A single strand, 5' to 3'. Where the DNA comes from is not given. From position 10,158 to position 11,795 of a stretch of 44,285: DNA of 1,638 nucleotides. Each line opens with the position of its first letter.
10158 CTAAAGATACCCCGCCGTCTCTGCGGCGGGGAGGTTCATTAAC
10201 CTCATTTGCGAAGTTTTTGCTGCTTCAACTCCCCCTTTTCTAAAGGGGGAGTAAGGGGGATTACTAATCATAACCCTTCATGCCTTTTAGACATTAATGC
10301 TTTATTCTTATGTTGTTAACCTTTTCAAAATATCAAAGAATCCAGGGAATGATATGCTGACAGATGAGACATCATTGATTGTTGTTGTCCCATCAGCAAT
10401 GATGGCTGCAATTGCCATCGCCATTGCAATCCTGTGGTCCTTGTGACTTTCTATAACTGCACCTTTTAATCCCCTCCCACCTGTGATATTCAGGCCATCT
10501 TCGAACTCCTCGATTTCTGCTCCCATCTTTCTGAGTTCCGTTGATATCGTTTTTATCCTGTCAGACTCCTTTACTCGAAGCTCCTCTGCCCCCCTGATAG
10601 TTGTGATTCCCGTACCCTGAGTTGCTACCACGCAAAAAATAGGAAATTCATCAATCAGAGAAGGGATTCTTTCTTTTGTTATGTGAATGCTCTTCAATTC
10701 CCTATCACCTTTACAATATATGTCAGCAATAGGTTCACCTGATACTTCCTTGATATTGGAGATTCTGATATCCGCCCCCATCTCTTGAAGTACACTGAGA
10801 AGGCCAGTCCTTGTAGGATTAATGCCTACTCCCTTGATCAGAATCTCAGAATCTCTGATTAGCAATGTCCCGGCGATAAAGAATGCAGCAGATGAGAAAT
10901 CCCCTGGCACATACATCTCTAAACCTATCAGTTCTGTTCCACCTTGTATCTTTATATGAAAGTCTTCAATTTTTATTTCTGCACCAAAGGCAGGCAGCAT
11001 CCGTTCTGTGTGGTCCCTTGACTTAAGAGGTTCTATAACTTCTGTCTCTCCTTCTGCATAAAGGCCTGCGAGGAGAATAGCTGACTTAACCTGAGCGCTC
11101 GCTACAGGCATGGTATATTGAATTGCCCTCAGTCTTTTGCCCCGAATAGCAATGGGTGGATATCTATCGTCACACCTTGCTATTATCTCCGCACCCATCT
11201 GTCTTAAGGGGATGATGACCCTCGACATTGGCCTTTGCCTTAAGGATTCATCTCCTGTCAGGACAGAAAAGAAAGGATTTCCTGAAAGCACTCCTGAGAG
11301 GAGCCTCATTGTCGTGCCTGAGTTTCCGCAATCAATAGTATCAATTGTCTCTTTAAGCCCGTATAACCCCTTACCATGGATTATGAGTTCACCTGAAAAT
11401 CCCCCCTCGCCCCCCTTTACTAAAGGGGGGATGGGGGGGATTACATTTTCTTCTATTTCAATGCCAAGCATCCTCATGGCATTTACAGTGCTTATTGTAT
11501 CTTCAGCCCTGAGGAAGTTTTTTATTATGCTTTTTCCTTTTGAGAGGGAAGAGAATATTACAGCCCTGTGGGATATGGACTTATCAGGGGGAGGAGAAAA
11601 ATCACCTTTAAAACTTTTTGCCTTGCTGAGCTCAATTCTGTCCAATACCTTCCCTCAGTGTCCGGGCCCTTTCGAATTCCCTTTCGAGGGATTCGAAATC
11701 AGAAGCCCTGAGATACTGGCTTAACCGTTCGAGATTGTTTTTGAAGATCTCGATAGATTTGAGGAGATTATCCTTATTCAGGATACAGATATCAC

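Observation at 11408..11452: EPSP synthase (aroA) carries an exact 45-nt (15-codon) palindromic-element insertion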

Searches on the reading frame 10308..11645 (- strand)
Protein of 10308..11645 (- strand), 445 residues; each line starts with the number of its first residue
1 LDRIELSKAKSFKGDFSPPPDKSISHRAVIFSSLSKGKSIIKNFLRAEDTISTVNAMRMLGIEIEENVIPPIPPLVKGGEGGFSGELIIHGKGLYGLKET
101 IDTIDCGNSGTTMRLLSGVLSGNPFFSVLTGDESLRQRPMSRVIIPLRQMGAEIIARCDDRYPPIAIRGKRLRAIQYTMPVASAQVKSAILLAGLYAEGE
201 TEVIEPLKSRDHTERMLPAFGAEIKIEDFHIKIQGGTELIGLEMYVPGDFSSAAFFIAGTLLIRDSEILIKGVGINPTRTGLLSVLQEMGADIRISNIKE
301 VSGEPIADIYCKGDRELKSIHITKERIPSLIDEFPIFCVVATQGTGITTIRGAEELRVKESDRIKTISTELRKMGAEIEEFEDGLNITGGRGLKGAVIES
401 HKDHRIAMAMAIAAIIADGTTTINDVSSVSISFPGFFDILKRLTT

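Call 14: find_homologous_proteins(query=window:10308-11645:-, max_evalue=1e-30)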
Query window:10308-11645:- (445 aa): 8000 proteins with E <= 1e-30 among 8000 candidates; the best 120 are listed.
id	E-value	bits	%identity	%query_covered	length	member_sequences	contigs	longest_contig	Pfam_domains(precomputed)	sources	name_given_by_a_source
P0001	2.6e-272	921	94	100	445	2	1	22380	PF00275.26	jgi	jgi:3-phosphoshikimate 1-carboxyvinyltransferase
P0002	3.5e-271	917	94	100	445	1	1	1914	PF00275.26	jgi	jgi:3-phosphoshikimate 1-carboxyvinyltransferase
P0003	3.0e-251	851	90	100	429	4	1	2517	PF00275.26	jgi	jgi:3-phosphoshikimate 1-carboxyvinyltransferase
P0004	3.3e-238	808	86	100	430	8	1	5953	PF00275.26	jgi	jgi:3-phosphoshikimate 1-carboxyvinyltransferase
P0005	2.3e-230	783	79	100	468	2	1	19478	PF00275.26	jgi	jgi:3-phosphoshikimate 1-carboxyvinyltransferase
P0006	1.6e-226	770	77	100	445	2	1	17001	PF00275.26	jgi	jgi:3-phosphoshikimate 1-carboxyvinyltransferase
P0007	7.4e-226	768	81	100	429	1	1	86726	PF00275.26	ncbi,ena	-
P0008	1.1e-225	767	81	100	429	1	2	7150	PF00275.26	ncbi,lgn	-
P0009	1.8e-225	766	81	100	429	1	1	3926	PF00275.26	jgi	jgi:3-phosphoshikimate 1-carboxyvinyltransferase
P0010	6.2e-225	765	80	100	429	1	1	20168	PF00275.26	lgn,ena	-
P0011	7.0e-225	764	78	100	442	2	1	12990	PF00275.26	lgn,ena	-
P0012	7.4e-225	764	80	100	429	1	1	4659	PF00275.26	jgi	jgi:3-phosphoshikimate 1-carboxyvinyltransferase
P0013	1.0e-224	764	78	100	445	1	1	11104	PF00275.26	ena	-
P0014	1.2e-224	764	76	100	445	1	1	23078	PF00275.26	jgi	jgi:3-phosphoshikimate 1-carboxyvinyltransferase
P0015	1.3e-224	764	80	100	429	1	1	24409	PF00275.26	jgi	-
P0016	3.3e-224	762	76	100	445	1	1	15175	PF00275.26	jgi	jgi:3-phosphoshikimate 1-carboxyvinyltransferase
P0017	3.7e-224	762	77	100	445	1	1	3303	PF00275.26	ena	-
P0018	4.3e-224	762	77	100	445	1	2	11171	PF00275.26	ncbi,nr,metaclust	ncbi:MAG: 3-phosphoshikimate 1-carboxyvinyltransferase [Nitrospirae bacterium RBG_13_41_22]|nr:MAG: 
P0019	4.7e-224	762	80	100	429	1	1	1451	PF00275.26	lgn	-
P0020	6.4e-224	761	80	100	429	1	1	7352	PF00275.26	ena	-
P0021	7.5e-224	761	77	100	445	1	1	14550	PF00275.26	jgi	-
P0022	2.7e-223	759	77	100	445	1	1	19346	PF00275.26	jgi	-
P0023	3.7e-223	759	76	100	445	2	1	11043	PF00275.26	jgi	jgi:3-phosphoshikimate 1-carboxyvinyltransferase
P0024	5.0e-223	758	79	100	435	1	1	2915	PF00275.26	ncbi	ncbi:MAG: 3-phosphoshikimate 1-carboxyvinyltransferase [Nitrospirota bacterium]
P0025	1.3e-222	757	78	100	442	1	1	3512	PF00275.26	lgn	-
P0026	2.8e-222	756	79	100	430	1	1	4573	PF00275.26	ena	-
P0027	2.8e-222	756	78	100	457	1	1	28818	PF00275.26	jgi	jgi:3-phosphoshikimate 1-carboxyvinyltransferase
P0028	3.7e-222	756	79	100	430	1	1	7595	PF00275.26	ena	-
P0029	3.8e-222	755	77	100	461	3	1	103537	PF00275.26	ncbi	ncbi:MAG: 3-phosphoshikimate 1-carboxyvinyltransferase [Nitrospirota bacterium]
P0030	3.0e-221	753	77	100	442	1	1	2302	PF00275.26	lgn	-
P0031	5.0e-221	752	77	100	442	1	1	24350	PF00275.26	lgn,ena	-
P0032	8.9e-221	751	76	100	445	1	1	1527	PF00275.26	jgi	jgi:3-phosphoshikimate 1-carboxyvinyltransferase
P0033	1.0e-220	751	77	100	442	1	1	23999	PF00275.26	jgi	-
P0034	5.4e-220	748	75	100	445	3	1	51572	PF00275.26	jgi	jgi:3-phosphoshikimate 1-carboxyvinyltransferase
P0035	7.5e-220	748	77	100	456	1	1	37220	PF00275.26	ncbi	ncbi:MAG: 3-phosphoshikimate 1-carboxyvinyltransferase [Nitrospirota bacterium]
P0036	8.3e-218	741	75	100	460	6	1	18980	PF00275.26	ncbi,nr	ncbi:MAG: 3-phosphoshikimate 1-carboxyvinyltransferase [Nitrospira sp.]|nr:3-phosphoshikimate 1-carb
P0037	1.0e-217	741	76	100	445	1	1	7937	PF00275.26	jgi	jgi:3-phosphoshikimate 1-carboxyvinyltransferase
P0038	3.4e-217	739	77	100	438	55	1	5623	PF00275.26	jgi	jgi:3-phosphoshikimate 1-carboxyvinyltransferase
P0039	9.8e-217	738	76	100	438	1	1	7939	PF00275.26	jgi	jgi:3-phosphoshikimate 1-carboxyvinyltransferase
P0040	2.1e-215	733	74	100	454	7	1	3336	PF00275.26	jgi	jgi:3-phosphoshikimate 1-carboxyvinyltransferase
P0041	1.5e-214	730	74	100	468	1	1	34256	PF00275.26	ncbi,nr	ncbi:MAG: 3-phosphoshikimate 1-carboxyvinyltransferase [Thermodesulfovibrionales bacterium]|nr:3-pho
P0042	2.6e-213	726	74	100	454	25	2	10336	PF00275.26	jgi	jgi:3-phosphoshikimate 1-carboxyvinyltransferase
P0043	5.4e-212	722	73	100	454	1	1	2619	PF00275.26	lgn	-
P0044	1.8e-210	717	74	100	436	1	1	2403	PF00275.26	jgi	jgi:3-phosphoshikimate 1-carboxyvinyltransferase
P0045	4.3e-210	716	75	100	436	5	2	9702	PF00275.26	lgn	-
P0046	1.6e-209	714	75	100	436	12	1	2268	PF00275.26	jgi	jgi:3-phosphoshikimate 1-carboxyvinyltransferase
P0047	2.7e-209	713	74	100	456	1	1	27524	PF00275.26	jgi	jgi:3-phosphoshikimate 1-carboxyvinyltransferase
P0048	3.1e-209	713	73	100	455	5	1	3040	PF00275.26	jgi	-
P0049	8.5e-209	711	73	100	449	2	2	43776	PF00275.26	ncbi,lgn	ncbi:MAG: 3-phosphoshikimate 1-carboxyvinyltransferase [Nitrospirota bacterium]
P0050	2.5e-208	710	75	100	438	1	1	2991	PF00275.26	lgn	-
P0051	3.0e-208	710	74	100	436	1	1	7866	PF00275.26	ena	-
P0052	4.0e-208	709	74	100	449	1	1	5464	PF00275.26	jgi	jgi:3-phosphoshikimate 1-carboxyvinyltransferase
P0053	4.8e-208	709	75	100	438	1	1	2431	PF00275.26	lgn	-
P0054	7.6e-208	708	72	100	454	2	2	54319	PF00275.26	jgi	jgi:3-phosphoshikimate 1-carboxyvinyltransferase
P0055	2.7e-207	707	72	100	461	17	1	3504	PF00275.26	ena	-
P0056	3.0e-207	706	74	100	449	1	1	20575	PF00275.26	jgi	jgi:3-phosphoshikimate 1-carboxyvinyltransferase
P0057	3.3e-207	706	72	100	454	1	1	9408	PF00275.26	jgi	jgi:3-phosphoshikimate 1-carboxyvinyltransferase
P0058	4.9e-207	706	73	100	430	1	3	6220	PF00275.26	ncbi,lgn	-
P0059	6.8e-207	705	74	100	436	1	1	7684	PF00275.26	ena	-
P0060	1.3e-206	704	73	100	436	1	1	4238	PF00275.26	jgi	-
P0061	1.4e-206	704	72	100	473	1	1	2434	PF00275.26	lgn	-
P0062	2.2e-206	704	73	100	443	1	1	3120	PF00275.26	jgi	jgi:3-phosphoshikimate 1-carboxyvinyltransferase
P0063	4.0e-206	703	75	100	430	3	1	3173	PF00275.26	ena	-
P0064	5.0e-206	702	73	100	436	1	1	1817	PF00275.26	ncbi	-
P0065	1.1e-205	701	73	100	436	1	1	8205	PF00275.26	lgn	-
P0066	1.5e-205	701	73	100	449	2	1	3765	PF00275.26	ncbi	-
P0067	1.9e-205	700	73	100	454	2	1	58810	PF00275.26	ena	-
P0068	2.1e-205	700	70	100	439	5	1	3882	PF00275.26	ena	-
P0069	3.7e-205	699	73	100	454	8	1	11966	PF00275.26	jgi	-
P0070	6.9e-205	699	73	100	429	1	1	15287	PF00275.26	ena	-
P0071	8.2e-205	698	73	100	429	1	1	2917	PF00275.26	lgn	-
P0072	9.5e-205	698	73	100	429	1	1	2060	PF00275.26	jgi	jgi:3-phosphoshikimate 1-carboxyvinyltransferase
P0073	3.4e-204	696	72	100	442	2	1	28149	PF00275.26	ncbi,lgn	-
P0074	4.2e-204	696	73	100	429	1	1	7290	PF00275.26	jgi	jgi:3-phosphoshikimate 1-carboxyvinyltransferase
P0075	4.6e-204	696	72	100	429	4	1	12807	PF00275.26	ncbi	-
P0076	5.7e-204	696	73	100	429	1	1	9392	PF00275.26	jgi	-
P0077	5.8e-204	696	74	100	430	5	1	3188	PF00275.26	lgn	-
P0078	9.0e-204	695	73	100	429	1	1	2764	PF00275.26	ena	-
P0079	1.1e-203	695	71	100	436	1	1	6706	PF00275.26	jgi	jgi:3-phosphoshikimate 1-carboxyvinyltransferase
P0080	2.4e-203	693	73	100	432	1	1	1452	PF00275.26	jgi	jgi:3-phosphoshikimate 1-carboxyvinyltransferase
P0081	3.1e-203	693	73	100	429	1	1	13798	PF00275.26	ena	-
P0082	3.2e-203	693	72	100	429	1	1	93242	PF00275.26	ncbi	-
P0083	3.4e-203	693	73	100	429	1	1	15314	PF00275.26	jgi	-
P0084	3.7e-203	693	73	100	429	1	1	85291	PF00275.26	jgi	jgi:3-phosphoshikimate 1-carboxyvinyltransferase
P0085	6.3e-203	692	73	100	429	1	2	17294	PF00275.26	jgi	-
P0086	6.4e-203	692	72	100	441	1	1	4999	PF00275.26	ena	-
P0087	1.0e-202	691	73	100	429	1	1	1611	PF00275.26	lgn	-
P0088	1.1e-202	691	72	100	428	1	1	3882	PF00275.26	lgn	-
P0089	1.3e-202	691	71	100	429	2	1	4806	PF00275.26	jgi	jgi:3-phosphoshikimate 1-carboxyvinyltransferase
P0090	1.6e-202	691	73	100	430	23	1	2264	PF00275.26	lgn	-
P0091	1.8e-202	691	73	100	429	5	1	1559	PF00275.26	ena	-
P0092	2.6e-202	690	73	100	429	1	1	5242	PF00275.26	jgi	jgi:3-phosphoshikimate 1-carboxyvinyltransferase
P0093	4.5e-202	689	73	100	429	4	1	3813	PF00275.26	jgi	-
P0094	5.1e-202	689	70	100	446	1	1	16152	PF00275.26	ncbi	ncbi:MAG: 3-phosphoshikimate 1-carboxyvinyltransferase [Nitrospirota bacterium]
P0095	9.9e-202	688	73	100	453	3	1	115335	PF00275.26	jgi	jgi:3-phosphoshikimate 1-carboxyvinyltransferase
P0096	9.9e-202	688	73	100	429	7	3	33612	PF00275.26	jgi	-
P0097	1.3e-201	688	73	100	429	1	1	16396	PF00275.26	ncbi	-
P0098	1.5e-201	688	72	100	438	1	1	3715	PF00275.26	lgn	-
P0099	1.5e-201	688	74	100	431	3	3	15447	PF00275.26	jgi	jgi:3-phosphoshikimate 1-carboxyvinyltransferase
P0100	2.0e-201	687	72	100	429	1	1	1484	PF00275.26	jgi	-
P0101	2.2e-201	687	71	100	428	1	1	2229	PF00275.26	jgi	jgi:3-phosphoshikimate 1-carboxyvinyltransferase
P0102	2.2e-201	687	72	100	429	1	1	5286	PF00275.26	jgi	-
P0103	2.4e-201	687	75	100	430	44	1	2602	PF00275.26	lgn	-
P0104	3.7e-201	686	73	100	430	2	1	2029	PF00275.26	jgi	jgi:3-phosphoshikimate 1-carboxyvinyltransferase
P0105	1.2e-200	685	70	100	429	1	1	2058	PF00275.26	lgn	-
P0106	4.7e-200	683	74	100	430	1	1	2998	PF00275.26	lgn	-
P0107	5.3e-200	683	69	100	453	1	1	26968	PF00275.26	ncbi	ncbi:MAG: 3-phosphoshikimate 1-carboxyvinyltransferase [Nitrospirota bacterium]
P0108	5.6e-200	682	70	100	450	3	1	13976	PF00275.26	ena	-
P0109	7.3e-200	682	71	100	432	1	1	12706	PF00275.26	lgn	-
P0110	1.5e-199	681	72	100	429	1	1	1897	PF00275.26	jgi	-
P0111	1.8e-199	681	72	100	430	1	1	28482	PF00275.26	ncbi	ncbi:MAG: 3-phosphoshikimate 1-carboxyvinyltransferase [Nitrospirota bacterium]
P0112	2.1e-199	681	70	100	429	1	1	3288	PF00275.26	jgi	jgi:3-phosphoshikimate 1-carboxyvinyltransferase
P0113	4.2e-199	680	70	100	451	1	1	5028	PF00275.26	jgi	jgi:3-phosphoshikimate 1-carboxyvinyltransferase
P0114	4.3e-199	680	70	100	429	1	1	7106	PF00275.26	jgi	jgi:3-phosphoshikimate 1-carboxyvinyltransferase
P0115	1.2e-198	678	70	100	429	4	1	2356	PF00275.26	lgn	-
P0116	4.1e-198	676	70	100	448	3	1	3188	PF00275.26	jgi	jgi:3-phosphoshikimate 1-carboxyvinyltransferase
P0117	4.4e-198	676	94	75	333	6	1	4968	PF00275.26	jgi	jgi:3-phosphoshikimate 1-carboxyvinyltransferase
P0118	4.5e-198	676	70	100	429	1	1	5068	PF00275.26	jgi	jgi:3-phosphoshikimate 1-carboxyvinyltransferase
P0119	6.9e-198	676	77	89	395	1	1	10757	PF00275.26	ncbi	ncbi:MAG: 3-phosphoshikimate 1-carboxyvinyltransferase, partial [Nitrospirae bacterium CG_4_8_14_3_u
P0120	1.9e-197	674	69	100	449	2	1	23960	PF00275.26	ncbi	ncbi:MAG: 3-phosphoshikimate 1-carboxyvinyltransferase [Thermodesulfovibrionales bacterium]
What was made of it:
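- On EPSP synthase (host gene): Homologues carry PF00275 (call 14).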

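Call 15: search_solved_structures(query=window:10308-11645:-, show_alignments=2)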
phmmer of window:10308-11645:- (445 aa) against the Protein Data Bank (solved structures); distinct sequences matched with E-value up to 0.001: 65 (the best 60 are shown).
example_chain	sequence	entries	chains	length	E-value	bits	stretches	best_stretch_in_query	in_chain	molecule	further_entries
3rmt_A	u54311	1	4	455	8.4e-119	400.1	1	6-444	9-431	3-phosphoshikimate 1-carboxyvinyltransferase 1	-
5bs5_A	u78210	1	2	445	3.8e-118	398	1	9-442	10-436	3-phosphoshikimate 1-carboxyvinyltransferase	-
5buf_A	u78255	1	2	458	4.1e-118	397.8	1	9-442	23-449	3-phosphoshikimate 1-carboxyvinyltransferase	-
3roi_A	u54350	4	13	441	2.4e-101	342.6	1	10-440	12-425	3-phosphoshikimate 1-carboxyvinyltransferase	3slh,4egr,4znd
3tr1_A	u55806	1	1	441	2.4e-101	342.6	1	10-440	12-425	3-phosphoshikimate 1-carboxyvinyltransferase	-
4gfp_A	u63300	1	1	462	3e-101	342.3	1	10-440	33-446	3-phosphoshikimate 1-carboxyvinyltransferase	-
1rf4_A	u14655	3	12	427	5e-99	335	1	13-443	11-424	5-enolpyruvylshikimate-3-phosphate synthase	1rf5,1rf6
2pqd_A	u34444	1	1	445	2e-89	303.3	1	8-442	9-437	3-phosphoshikimate 1-carboxyvinyltransferase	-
2ggd_A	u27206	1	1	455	2.2e-89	303.2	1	8-442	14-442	3-phosphoshikimate 1-carboxyvinyltransferase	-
4n3p_A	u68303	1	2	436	7.3e-89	301.5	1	12-443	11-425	Serine Hydrolase OSH18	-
2pqb_A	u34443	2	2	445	1e-88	301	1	8-442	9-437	3-phosphoshikimate 1-carboxyvinyltransferase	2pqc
2gg4_A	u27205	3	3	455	1.1e-88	300.9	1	8-442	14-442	3-phosphoshikimate 1-carboxyvinyltransferase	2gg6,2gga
7pxy_A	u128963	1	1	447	2.6e-47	164.6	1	6-444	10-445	3-phosphoshikimate 1-carboxyvinyltransferase, chloroplastic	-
9war_A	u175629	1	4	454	2.9e-47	164.4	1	4-443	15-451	5-enolpyruvylshikimate-3-phosphate synthase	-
5xwb_A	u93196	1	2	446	4.5e-47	163.8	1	2-442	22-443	3-phosphoshikimate 1-carboxyvinyltransferase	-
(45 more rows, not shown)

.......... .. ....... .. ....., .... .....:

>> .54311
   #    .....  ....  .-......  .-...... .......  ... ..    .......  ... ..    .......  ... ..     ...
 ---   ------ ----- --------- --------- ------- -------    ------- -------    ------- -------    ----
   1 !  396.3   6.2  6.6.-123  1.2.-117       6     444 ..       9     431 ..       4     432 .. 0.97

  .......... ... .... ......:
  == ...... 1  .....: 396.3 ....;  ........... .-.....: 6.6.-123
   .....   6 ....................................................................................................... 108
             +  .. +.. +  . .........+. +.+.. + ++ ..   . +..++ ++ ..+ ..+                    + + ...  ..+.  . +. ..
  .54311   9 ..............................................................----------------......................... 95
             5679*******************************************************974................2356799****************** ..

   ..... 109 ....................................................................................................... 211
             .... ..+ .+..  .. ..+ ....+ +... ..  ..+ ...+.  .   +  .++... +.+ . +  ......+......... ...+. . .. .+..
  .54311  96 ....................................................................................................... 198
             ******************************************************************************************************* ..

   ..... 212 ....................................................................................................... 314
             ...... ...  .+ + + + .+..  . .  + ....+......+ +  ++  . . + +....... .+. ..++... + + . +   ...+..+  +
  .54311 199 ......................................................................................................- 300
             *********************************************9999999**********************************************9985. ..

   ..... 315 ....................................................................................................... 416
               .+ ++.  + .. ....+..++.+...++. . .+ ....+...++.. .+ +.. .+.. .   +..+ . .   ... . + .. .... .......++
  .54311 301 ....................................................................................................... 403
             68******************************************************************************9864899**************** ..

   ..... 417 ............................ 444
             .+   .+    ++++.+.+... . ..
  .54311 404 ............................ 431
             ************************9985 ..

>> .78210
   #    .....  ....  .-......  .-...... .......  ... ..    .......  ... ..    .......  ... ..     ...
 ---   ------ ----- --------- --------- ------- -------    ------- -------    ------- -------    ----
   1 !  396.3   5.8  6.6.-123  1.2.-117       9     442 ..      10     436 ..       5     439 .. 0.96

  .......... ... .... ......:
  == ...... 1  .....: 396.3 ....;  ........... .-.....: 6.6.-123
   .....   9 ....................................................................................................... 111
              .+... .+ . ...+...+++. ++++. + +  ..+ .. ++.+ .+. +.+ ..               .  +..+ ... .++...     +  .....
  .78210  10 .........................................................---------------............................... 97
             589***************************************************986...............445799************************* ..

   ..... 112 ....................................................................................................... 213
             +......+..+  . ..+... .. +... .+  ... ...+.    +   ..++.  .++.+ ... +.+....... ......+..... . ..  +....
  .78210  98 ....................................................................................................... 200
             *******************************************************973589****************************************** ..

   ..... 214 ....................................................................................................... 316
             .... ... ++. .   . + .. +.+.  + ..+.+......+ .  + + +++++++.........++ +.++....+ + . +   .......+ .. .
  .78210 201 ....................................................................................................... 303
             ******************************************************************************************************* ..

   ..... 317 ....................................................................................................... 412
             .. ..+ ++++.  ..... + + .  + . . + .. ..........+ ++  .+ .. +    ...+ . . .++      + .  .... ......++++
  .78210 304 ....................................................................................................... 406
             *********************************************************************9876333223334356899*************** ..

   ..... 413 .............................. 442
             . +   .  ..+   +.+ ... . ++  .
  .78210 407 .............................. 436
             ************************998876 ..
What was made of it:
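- On EPSP synthase (host gene): E = 8e-119 to 3RMT (call 15).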

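Call 19: find_encoding_contigs(protein=P0003, flank=3000, max_places=3)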
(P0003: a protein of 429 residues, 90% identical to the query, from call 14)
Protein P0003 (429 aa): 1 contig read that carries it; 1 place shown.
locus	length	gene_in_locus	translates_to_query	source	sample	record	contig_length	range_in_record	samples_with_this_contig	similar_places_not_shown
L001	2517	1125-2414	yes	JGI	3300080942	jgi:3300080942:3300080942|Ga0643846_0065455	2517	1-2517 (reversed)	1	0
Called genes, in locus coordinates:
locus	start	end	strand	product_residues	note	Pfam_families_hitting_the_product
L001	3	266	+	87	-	?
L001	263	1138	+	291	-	PF03807:F420_oxidored (weak), PF02153:PDH_N, PF20463:PDH_C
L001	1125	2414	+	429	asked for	PF00275:EPSP_synthase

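Call 20: find_encoding_contigs(protein=P0001, flank=10000, max_places=3)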
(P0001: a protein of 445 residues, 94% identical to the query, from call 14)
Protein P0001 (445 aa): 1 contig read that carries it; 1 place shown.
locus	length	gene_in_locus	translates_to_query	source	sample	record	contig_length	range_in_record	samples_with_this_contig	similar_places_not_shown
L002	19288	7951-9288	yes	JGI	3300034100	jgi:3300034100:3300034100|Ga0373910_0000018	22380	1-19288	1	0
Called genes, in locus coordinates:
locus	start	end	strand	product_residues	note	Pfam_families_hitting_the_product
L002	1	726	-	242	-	?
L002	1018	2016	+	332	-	PF00814:TsaD, PF02543:Carbam_trans_N (weak), PF22521:HypF_C_2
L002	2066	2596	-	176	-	PF04264:YceI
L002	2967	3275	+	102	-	PF07238:PilZ (weak)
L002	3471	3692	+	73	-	-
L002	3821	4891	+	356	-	PF01817:CM_2, PF00800:PDT, PF01842:ACT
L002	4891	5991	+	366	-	PF00155:Aminotran_1_2, PF00266:Aminotran_5 (weak), PF04864:Alliinase_C (weak)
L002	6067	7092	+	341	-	PF18152:DAHP_snth_FXD, PF00793:DAHP_synth_1, PF03102:NeuB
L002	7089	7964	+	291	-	PF03807:F420_oxidored (weak), PF02153:PDH_N, PF20463:PDH_C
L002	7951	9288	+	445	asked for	PF00275:EPSP_synthase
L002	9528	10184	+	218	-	PF00005:ABC_tran (faint), PF02224:Cytidylate_kin, PF13189:Cytidylate_kin2, PF13238:AAA_18 (weak), PF01202:SKI (faint), PF13207:AAA_17 (weak)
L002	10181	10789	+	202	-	PF01553:Acyltransferase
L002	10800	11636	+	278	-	PF02401:LYTB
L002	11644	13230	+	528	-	PF21710:Spt6_S1 (faint), PF00575:S1, PF13509:S1_2 (faint), PF00575:S1, PF23459:S1_RRP5 (weak), PF00575:S1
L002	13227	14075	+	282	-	PF00574:CLP_protease (faint), PF25145:NfeD1b_N (weak), PF01343:Peptidase_S49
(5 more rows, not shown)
